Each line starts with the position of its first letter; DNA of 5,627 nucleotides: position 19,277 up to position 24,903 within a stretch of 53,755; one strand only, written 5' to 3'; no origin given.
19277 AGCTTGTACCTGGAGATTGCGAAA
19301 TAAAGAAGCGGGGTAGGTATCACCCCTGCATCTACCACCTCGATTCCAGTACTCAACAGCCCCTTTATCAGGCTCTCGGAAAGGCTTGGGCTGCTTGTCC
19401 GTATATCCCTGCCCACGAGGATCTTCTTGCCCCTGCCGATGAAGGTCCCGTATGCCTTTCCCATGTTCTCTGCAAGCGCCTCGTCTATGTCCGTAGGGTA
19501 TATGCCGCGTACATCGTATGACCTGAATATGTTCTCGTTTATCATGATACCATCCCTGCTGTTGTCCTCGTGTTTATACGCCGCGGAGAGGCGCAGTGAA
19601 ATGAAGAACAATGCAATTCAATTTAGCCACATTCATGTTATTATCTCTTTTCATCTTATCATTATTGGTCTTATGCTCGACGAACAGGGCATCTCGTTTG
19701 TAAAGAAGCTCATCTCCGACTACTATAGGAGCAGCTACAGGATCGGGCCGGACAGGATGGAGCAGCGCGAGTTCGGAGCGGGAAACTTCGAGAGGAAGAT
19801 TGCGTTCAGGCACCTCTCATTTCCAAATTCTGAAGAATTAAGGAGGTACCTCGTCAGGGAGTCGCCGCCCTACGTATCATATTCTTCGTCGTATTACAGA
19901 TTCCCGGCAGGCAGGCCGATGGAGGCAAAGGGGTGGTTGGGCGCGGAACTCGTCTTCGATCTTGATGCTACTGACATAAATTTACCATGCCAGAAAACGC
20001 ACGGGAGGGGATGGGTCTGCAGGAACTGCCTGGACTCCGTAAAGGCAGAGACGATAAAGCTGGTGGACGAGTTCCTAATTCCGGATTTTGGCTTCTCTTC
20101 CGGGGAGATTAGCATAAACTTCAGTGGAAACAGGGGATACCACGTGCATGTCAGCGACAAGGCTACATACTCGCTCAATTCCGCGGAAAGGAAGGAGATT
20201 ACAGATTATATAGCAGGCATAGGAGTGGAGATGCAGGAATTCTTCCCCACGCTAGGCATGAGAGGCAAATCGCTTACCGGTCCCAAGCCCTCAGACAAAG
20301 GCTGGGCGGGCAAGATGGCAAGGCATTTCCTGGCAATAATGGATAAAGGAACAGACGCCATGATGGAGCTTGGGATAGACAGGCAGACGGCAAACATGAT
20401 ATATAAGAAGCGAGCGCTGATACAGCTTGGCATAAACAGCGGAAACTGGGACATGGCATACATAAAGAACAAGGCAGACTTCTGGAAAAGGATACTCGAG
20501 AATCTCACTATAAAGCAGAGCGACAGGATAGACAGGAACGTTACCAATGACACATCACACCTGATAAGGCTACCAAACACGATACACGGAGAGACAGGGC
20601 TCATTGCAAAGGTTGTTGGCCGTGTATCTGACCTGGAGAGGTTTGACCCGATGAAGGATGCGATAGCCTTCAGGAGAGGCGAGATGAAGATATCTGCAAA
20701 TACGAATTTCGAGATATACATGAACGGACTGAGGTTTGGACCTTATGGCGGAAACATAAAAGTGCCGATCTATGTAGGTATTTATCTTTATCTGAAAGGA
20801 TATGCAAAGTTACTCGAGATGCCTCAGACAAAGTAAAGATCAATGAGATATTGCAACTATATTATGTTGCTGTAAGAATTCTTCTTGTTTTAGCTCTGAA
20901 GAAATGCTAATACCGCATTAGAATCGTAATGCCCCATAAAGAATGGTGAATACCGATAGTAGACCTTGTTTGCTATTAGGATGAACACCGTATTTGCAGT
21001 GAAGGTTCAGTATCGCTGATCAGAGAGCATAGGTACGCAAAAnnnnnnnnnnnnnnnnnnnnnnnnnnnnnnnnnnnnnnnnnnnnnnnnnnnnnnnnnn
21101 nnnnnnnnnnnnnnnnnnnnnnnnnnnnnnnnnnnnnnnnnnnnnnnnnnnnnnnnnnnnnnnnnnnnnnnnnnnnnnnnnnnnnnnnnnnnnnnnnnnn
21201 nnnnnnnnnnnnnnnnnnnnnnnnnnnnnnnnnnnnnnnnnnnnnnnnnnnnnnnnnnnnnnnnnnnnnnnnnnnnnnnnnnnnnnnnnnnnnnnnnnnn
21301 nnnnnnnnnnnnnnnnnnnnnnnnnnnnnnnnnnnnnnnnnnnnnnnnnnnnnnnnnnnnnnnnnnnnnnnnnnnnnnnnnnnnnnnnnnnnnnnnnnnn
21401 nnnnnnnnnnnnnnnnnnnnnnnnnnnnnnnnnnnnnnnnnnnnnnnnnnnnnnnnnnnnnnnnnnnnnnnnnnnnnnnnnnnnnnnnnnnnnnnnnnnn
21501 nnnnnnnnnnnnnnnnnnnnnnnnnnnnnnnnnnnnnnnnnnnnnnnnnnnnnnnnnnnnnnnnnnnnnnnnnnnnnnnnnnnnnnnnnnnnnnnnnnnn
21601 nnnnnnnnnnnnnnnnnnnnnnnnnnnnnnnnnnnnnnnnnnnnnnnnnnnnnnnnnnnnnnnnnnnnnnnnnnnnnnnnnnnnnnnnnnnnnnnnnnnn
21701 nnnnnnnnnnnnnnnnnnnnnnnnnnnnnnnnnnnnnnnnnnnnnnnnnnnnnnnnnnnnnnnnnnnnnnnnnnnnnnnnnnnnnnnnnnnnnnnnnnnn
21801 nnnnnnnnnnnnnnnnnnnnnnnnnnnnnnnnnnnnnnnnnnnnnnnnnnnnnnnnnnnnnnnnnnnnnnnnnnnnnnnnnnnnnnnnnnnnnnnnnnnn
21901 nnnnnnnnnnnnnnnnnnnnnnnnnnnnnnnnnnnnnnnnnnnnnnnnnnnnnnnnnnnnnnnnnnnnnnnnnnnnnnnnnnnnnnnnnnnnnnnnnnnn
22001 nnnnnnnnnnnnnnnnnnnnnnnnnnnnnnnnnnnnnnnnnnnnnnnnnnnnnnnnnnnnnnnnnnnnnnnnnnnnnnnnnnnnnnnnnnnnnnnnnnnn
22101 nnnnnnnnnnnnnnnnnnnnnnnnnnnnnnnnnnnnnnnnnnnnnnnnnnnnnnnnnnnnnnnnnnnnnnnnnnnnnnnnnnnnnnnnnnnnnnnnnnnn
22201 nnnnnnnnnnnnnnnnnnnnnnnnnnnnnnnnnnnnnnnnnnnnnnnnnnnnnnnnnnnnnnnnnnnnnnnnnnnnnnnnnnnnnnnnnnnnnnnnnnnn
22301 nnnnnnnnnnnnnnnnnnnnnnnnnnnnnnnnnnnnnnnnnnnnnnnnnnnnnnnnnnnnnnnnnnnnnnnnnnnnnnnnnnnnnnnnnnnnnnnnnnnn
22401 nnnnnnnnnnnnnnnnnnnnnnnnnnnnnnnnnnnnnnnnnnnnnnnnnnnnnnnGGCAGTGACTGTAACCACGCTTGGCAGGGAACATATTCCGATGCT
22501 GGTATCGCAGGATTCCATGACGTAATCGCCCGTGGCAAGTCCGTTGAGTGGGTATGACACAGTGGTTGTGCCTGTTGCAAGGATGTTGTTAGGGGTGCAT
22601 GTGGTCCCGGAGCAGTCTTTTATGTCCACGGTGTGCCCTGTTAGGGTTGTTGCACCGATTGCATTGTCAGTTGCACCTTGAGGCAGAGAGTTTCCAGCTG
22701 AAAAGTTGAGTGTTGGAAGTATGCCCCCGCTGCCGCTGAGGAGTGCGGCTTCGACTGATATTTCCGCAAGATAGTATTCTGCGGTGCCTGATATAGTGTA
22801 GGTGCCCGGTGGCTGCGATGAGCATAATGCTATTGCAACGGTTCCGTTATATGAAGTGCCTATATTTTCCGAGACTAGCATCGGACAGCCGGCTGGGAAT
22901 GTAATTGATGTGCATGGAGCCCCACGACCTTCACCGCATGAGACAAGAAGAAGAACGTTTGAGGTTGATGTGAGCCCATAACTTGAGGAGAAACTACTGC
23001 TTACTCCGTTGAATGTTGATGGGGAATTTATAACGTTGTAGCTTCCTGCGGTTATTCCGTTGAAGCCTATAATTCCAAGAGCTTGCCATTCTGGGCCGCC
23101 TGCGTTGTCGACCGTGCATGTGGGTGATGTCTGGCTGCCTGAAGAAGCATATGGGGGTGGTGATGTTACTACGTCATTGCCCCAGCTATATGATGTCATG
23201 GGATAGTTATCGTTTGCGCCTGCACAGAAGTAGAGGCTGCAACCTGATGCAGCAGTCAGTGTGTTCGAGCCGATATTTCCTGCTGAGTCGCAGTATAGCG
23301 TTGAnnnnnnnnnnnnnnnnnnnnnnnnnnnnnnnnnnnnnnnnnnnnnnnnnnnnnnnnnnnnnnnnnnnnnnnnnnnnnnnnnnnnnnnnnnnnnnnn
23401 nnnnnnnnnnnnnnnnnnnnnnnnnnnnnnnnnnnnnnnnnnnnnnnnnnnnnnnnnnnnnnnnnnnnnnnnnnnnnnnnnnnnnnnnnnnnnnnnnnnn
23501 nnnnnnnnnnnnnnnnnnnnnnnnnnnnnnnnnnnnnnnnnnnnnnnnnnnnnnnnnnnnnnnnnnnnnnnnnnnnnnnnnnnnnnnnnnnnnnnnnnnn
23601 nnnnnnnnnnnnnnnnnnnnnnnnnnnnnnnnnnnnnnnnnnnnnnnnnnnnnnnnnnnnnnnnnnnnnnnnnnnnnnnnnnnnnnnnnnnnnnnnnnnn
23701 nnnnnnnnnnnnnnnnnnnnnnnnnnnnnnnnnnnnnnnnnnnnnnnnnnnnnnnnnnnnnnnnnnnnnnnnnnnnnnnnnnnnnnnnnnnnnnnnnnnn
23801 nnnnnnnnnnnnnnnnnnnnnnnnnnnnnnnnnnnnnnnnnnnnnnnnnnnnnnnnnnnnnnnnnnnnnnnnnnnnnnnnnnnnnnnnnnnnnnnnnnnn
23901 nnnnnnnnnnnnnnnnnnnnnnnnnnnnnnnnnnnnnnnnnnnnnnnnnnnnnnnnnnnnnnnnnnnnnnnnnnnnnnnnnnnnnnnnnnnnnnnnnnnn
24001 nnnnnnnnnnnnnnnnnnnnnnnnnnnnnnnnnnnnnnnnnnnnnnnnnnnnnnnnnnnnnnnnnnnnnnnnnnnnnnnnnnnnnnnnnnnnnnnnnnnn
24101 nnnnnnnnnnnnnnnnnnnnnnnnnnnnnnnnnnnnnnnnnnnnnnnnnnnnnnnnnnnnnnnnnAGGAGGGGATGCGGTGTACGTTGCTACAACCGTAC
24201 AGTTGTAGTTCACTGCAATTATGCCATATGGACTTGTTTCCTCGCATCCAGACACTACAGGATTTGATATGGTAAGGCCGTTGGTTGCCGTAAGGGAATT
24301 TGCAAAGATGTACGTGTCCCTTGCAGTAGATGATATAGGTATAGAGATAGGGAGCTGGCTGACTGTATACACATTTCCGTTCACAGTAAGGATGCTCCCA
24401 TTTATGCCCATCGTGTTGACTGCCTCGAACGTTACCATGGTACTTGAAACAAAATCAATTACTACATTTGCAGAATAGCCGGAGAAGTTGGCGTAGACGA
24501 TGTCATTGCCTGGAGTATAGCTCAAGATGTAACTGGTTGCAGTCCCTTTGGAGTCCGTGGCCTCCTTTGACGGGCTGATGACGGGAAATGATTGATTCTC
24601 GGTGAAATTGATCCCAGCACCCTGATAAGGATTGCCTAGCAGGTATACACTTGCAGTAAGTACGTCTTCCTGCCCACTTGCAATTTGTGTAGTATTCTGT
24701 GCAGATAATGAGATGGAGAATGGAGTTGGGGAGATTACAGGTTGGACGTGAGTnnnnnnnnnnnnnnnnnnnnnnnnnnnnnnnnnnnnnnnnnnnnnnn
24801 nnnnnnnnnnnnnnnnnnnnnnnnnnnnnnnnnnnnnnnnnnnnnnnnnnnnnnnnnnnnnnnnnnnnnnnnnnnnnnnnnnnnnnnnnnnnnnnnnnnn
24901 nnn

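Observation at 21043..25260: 1405-aa pilin-headed protein built from four copies of an unrecognised Cys-rich two-module repeat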

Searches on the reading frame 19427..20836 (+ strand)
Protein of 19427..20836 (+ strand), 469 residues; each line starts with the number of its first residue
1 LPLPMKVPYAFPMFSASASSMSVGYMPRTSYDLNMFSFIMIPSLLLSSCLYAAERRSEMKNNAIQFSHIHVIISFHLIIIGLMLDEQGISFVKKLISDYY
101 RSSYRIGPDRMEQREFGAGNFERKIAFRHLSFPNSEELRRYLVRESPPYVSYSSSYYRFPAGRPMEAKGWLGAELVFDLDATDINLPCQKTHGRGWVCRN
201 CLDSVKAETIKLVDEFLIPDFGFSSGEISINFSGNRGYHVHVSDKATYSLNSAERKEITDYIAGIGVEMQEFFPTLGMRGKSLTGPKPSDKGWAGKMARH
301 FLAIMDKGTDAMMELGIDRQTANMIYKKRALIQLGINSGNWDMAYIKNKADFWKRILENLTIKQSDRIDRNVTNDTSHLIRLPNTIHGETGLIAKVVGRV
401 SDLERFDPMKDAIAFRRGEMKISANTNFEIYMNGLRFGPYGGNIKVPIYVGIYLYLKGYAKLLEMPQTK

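Call 10: search_protein_families(library=pfam, proteins=[window:19427-20836:+], max_evalue=0.1)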
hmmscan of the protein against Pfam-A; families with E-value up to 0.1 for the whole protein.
window:19427-20836:+ (469 aa): 1 family
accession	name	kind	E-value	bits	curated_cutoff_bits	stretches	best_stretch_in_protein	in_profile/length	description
PF01896.25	DNA_primase_S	-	4.4e-23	82.9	26.8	1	177-397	1-161/163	DNA primase small subunit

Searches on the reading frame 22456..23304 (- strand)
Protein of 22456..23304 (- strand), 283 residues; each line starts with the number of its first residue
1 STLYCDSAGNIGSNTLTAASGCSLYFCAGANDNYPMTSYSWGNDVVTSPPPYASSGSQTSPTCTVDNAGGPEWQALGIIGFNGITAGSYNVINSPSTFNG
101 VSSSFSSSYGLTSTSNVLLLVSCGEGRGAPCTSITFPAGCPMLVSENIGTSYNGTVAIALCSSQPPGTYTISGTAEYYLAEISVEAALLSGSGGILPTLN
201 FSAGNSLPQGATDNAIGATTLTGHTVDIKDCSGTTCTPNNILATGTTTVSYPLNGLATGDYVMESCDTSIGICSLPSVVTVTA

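Call 21: search_solved_structures(query=A1, max_evalue=10)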
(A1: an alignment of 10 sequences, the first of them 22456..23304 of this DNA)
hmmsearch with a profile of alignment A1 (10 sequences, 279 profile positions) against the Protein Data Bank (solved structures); distinct sequences matched with E-value up to 10: 1.
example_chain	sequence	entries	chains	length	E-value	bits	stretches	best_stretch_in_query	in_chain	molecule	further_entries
6q1z_H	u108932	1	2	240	0.11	14.7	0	5-43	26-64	1G04 Fab IgG1 heavy chain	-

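Call 29: search_protein_representatives(alignment_id=A1)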
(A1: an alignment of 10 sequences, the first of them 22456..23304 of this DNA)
Query: 10 sequences, 279 profile positions. Proteins with E-value up to 0.001 (for the whole library): 55; up to 1e-10: 33; up to 1e-30: 7. The best 55 are listed.
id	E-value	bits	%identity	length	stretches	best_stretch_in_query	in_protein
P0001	0.0e+00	1684.0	-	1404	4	3-278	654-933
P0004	5.2e-142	488.2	-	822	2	3-278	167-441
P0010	2.3e-125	433.6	-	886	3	3-277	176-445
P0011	3.3e-105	367.5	-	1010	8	188-278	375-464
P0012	2.9e-95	334.9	-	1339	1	2-278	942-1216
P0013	1.1e-45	172.3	-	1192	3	190-278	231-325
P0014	2.1e-38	148.4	-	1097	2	13-182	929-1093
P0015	4.5e-27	111.2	-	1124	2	21-211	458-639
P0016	7.0e-26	107.3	-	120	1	51-143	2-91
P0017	2.9e-25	105.3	-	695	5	201-277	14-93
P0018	6.1e-24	100.9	-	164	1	154-278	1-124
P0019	1.5e-21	93.1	-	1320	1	12-180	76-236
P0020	1.8e-21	92.8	-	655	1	12-180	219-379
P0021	1.4e-20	89.9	-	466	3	190-278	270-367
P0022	4.1e-20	88.4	-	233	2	223-277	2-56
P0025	1.2e-18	83.6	-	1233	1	21-185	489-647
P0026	1.3e-18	83.5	-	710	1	140-278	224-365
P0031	1.2e-15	73.7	-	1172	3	19-209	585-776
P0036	3.3e-13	65.7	-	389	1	17-210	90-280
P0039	1.4e-12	63.7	-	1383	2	9-218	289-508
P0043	1.3e-09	53.9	-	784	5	206-275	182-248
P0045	3.3e-09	52.6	-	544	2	13-184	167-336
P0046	7.6e-09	51.4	-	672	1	13-172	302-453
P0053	1.7e-07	47.0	-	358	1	9-173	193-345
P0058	2.5e-05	39.9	-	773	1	14-252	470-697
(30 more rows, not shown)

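Call 31: predict_structure(alignment_id=A1)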
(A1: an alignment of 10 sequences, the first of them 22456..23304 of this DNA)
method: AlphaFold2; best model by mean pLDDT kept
length: 283 residues; sequences in the alignment: 10
mean_pLDDT: 63.1   pTM: 0.51
mean pLDDT of the five models: 63.1, 58.8, 53.2, 51.5, 47.6
residues with pLDDT >= 90: 16; 70-90: 109; 50-70: 70; < 50: 88
segments of 3 or more residues with pLDDT < 50: 1-13, 18-25, 30-78, 80-83, 94-101
pLDDT, mean of each block of 10 residues (from residue 1): 25 46 47 43 30 29 44 48 52 48 72 72 61 81 58 66 80 73 65 65 87 87 82 62 90 88 80 79 89
secondary structure, 60 per line:
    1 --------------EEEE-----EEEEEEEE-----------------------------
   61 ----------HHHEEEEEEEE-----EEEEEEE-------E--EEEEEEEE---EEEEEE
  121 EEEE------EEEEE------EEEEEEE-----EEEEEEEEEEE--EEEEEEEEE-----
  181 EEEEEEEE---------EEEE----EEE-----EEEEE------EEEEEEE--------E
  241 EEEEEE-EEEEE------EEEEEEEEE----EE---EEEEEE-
elements in order: E15-18 E24-31 E74-81 E87-93 E104-111 E115-124 E131-135 E142-148 E154-164 E167-175 E181-188 E198-201 E206-208 E214-218 E225-231 E240-246 E248-252 E259-267 E277-282

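Call 50: fold_search(model_id=the predicted structure, library=pdb)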
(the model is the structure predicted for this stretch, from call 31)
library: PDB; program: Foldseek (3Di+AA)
matches with E <= 10: 1445; with E <= 0.001: 2
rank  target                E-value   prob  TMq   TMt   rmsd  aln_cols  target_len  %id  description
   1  8yot_B                3.9e-04  0.92  0.23  0.18  19.0       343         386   14  Nanobody in complex with LILRB3 (released 2025-06-18)
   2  8wfm_A                9.4e-04  0.99  0.23  0.27  16.5       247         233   15  Crystal structure of Omicron BA.1 in complex with a neutralizing antibody scFv T11 (released 2024-09-25)
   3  6grt_B                1.3e-03  0.90  0.24  0.13  21.1       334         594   12  Paired immunoglobulin-like receptor B (PirB) or Leukocyte immunoglobulin-like receptor subfamily B member 3 (LILRB3) f (released 2019-02-06)
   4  9f2d_N                1.4e-03  1.00  0.24  0.34  12.5       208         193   16  KIR2DL1 bound to RIFIN RBK21 (released 2025-04-09)
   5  9l4h_D                1.7e-03  0.99  0.23  0.33  13.0       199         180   14  Crystal structure of HLA-C*14:03 complexed with KIR2DL2 (released 2025-12-24)
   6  3p2t                  1.8e-03  0.99  0.23  0.31  12.9       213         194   12  Crystal Structure of Leukocyte Ig-like Receptor LILRB4 (ILT3/LIR-5/CD85k) (released 2011-03-30)
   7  6ewo_D                2.4e-03  1.00  0.22  0.32   4.9        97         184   18  Crystal structure of non-phosphorylated form of RTF PHOSPHOPEPTIDE BOUND TO HLA-A2 in complex with LILRB1 (released 2018-11-07)
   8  1oll                  2.4e-03  1.00  0.25  0.36   9.7       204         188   14  Extracellular region of the human receptor NKp46 (released 2003-09-04)
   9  8dy5_A                2.8e-03  0.99  0.26  0.29  16.0       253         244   12  Crystal Structure of spFv CAT2200 LH in complex with IL-17A (released 2023-05-03)
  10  4lla_A                2.9e-03  0.98  0.23  0.31  13.3       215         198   10  Crystal structure of D3D4 domain of the LILRB2 molecule (released 2013-09-11)
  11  2znx_A                3.1e-03  1.00  0.26  0.32  14.6       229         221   10  5-Fluorotryptophan Incorporated ScFv10 Complexed to Hen Egg Lysozyme (released 2009-01-27)
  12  2znw_A                3.1e-03  0.99  0.26  0.32  14.9       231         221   10  Crystal Structure of ScFv10 in Complex with Hen Egg Lysozyme (released 2009-01-27)
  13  3fhq_F                3.8e-03  0.84  0.22  0.14  12.5       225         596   11  Structure of endo-beta-N-acetylglucosaminidase A (released 2009-05-05)
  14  9f2d_L                4.2e-03  0.99  0.24  0.35  13.5       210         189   14  KIR2DL1 bound to RIFIN RBK21 (released 2025-04-09)
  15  2dli                  4.4e-03  0.92  0.22  0.30  16.0       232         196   12  KILLER IMMUNOGLOBULIN RECEPTOR 2DL2,TRIGONAL FORM (released 2000-01-13)
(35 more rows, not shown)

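Call 51: list_cluster_members(proteins=[P0010, P0012, P0014, P0015, P0019, P0031, P0036, P0039, P0045, P0053])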
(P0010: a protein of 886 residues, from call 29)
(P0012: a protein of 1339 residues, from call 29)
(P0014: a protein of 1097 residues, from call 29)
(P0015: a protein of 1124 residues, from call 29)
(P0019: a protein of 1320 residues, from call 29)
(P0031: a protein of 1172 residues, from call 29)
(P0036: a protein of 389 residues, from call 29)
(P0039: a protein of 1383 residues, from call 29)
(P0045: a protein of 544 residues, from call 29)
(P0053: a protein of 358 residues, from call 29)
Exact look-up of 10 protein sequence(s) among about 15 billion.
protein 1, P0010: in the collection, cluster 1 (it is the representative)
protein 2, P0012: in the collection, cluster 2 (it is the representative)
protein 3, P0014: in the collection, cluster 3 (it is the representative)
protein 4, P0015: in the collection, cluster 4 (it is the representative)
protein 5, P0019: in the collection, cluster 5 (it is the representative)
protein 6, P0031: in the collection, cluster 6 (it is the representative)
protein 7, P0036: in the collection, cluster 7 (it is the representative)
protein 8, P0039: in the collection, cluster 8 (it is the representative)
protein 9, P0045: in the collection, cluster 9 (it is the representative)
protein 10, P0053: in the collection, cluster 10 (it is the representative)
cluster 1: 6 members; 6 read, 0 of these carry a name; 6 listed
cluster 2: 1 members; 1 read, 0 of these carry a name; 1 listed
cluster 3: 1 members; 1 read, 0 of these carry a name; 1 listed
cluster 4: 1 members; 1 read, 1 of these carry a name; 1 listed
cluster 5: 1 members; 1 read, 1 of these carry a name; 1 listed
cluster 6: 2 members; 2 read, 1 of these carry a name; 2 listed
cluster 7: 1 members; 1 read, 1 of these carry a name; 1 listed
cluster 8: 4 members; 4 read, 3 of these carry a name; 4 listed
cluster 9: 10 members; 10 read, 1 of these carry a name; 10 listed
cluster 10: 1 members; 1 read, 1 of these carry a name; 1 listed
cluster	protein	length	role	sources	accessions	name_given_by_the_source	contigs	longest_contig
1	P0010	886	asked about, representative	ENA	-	-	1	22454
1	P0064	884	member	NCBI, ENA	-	-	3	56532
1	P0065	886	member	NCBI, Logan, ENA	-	-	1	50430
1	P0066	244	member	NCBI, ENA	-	-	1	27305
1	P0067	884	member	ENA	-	-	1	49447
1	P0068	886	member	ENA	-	-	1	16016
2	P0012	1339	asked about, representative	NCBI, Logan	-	-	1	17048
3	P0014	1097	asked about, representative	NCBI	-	-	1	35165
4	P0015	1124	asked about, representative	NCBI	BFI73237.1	hypothetical protein YN1_2240 [Nanoarchaeota archaeon]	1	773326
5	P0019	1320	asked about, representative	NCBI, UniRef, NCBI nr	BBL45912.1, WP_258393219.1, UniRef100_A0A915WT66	hypothetical protein MJ1_0776 [Nanobdella aerobiophila] | Uncharacterized protein n=1 Tax=Nanobdella aerobiophila TaxID=2586965 ... | hypothetical protein [Nanobdella aerobiophila]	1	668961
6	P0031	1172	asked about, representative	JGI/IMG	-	YVTN family beta-propeller protein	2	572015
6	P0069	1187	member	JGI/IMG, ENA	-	-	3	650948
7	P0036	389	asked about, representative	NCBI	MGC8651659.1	MAG: hypothetical protein ACP5UH_00180 [Candidatus Micrarchaeia archaeon]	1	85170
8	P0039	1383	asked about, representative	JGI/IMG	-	PGF-pre-PGF domain-containing protein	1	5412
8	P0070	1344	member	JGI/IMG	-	PGF-pre-PGF domain-containing protein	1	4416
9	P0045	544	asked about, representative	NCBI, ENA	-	-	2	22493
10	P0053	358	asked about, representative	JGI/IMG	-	hypothetical protein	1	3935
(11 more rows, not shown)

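Call 64: search_protein_families(library=pfam, proteins=[P0025, P0046, P0026, P0058, P0013, P0012], max_evalue=0.001)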
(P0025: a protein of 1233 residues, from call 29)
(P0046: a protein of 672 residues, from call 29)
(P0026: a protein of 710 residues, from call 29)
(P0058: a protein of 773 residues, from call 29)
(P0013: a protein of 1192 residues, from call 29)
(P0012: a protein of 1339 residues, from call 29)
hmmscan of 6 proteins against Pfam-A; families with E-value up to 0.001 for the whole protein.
P0025 (1233 aa): 1 family
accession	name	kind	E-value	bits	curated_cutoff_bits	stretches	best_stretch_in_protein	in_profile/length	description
PF10102.14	DUF2341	-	1.5e-05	25.8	23.4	1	725-783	1-59/84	Domain of unknown function (DUF2341)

P0046 (672 aa): 1 family
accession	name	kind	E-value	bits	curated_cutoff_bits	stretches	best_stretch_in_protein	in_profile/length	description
PF10102.14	DUF2341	-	0.00036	21.4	23.4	0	515-545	53-83/84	Domain of unknown function (DUF2341)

P0026 (710 aa): 1 family
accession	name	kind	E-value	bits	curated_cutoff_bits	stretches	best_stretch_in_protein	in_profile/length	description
PF02369.22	Big_1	-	2.1e-05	24.9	34.9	1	203-262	29-87/93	Bacterial Ig-like domain (group 1)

P0058 (773 aa): 1 family
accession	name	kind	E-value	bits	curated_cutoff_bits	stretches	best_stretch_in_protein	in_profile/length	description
PF10102.14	DUF2341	-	4.1e-09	37.2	23.4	1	294-392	3-82/84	Domain of unknown function (DUF2341)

P0013 (1192 aa): 1 family
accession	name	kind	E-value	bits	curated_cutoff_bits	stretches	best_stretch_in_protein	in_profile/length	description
PF10102.14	DUF2341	-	2.6e-07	31.4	23.4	0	919-972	12-59/84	Domain of unknown function (DUF2341)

P0012 (1339 aa): 1 family
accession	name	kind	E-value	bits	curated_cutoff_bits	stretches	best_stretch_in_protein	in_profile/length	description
PF16407.11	PKD_2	-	0.00042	21.1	39.2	0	852-938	35-110/157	PKD-like family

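Call 92: search_protein_families(library=pfam, proteins=[P0011, P0021, P0017, P0043, P0010], max_evalue=0.01)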
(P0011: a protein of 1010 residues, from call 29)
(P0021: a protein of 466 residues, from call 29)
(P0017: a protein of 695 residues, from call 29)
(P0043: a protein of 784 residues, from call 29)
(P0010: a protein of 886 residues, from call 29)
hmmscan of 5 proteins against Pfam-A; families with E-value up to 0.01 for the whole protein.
P0011 (1010 aa): 0 families

P0021 (466 aa): 0 families

P0017 (695 aa): 4 families
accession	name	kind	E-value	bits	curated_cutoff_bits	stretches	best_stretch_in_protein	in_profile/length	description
PF17210.9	SdrD_B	-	3.2e-06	27.8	29.7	0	152-184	40-73/112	SdrD B-like domain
PF23623.1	GBD_IRG7_N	-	0.0002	21.9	27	0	51-76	55-79/95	IRG7 N-terminal galactose binding domain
PF25275.1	Golvesin_C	-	0.0026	18.3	31.6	0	248-274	34-60/132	Golvesin C-terminal domain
PF09076.15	Crystall_2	-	0.0031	17.7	25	0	136-165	12-43/70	Beta/Gamma crystallin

P0043 (784 aa): 1 family
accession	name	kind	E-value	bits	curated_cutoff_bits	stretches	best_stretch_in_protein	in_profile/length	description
PF18962.6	Por_Secre_tail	-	0.0068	17.1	27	0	186-234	9-62/75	Secretion system C-terminal sorting domain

P0010 (886 aa): 0 families

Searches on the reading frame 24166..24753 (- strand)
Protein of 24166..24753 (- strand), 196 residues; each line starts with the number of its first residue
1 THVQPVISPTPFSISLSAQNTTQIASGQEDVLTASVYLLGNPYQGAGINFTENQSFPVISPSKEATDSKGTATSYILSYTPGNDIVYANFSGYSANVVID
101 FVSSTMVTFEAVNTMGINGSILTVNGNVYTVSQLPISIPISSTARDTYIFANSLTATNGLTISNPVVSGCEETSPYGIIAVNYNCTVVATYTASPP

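Call 46: search_protein_families(library=pfam, proteins=[window:24166-24753:-], max_evalue=10)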
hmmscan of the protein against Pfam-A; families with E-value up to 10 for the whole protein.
window:24166-24753:- (196 aa): 2 families
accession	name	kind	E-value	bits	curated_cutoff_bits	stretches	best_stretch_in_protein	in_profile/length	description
PF02369.22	Big_1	-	3.1e-07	30.8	34.9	1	14-102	2-93/93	Bacterial Ig-like domain (group 1)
PF14456.11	alpha-hel2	-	0.37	10.4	25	1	130-176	41-88/309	Alpha-helical domain 2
